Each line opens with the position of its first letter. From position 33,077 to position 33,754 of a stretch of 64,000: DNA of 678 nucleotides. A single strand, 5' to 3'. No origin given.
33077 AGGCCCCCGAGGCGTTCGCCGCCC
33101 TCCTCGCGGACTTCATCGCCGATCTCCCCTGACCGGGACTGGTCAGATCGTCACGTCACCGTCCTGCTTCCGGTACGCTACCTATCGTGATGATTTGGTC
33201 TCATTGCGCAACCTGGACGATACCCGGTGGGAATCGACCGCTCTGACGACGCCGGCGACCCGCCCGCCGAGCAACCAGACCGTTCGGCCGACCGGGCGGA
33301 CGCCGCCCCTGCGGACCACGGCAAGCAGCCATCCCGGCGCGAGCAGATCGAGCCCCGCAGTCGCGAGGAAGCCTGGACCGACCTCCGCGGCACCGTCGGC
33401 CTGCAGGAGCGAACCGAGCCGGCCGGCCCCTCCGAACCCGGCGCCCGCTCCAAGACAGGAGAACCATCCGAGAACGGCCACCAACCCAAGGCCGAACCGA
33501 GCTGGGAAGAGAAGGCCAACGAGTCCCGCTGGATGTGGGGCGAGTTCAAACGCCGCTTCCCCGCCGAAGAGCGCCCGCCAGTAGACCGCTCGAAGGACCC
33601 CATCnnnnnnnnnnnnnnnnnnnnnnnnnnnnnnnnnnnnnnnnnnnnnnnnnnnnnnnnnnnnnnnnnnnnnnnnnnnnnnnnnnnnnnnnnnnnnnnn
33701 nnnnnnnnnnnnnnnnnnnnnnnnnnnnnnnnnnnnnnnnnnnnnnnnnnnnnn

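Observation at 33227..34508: Candidate toxSAS-like two-gene module: RelA/SpoT-fold protein plus overlapping small partner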

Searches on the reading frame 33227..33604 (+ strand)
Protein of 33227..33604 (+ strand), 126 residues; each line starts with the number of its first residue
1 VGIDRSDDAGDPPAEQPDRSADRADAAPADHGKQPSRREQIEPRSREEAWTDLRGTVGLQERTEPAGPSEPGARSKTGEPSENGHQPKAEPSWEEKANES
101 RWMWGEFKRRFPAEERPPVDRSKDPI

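Call 42: search_protein_representatives(protein=window:33227-33604:+)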
Query: 126 residues. Proteins with E-value up to 0.001 (for the whole library): 13; up to 1e-10: 1; up to 1e-30: 0. The best 13 are listed.
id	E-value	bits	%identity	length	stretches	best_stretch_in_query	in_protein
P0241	3.5e-16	76.4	56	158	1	2-125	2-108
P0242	4.3e-09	53.4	58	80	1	1-89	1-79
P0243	7.2e-06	43.0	45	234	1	4-125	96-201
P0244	1.6e-05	41.9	56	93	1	1-117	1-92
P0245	2.1e-05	41.5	42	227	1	2-125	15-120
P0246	2.4e-05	41.3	47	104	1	1-121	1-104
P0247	2.9e-05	41.0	50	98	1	24-91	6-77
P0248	2.5e-04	38.0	46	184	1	28-95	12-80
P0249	2.6e-04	38.0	43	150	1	2-123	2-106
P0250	4.0e-04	37.3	58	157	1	85-125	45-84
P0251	4.6e-04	37.1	47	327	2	78-125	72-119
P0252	5.2e-04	36.9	51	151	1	43-123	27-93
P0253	8.5e-04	36.3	43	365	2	52-125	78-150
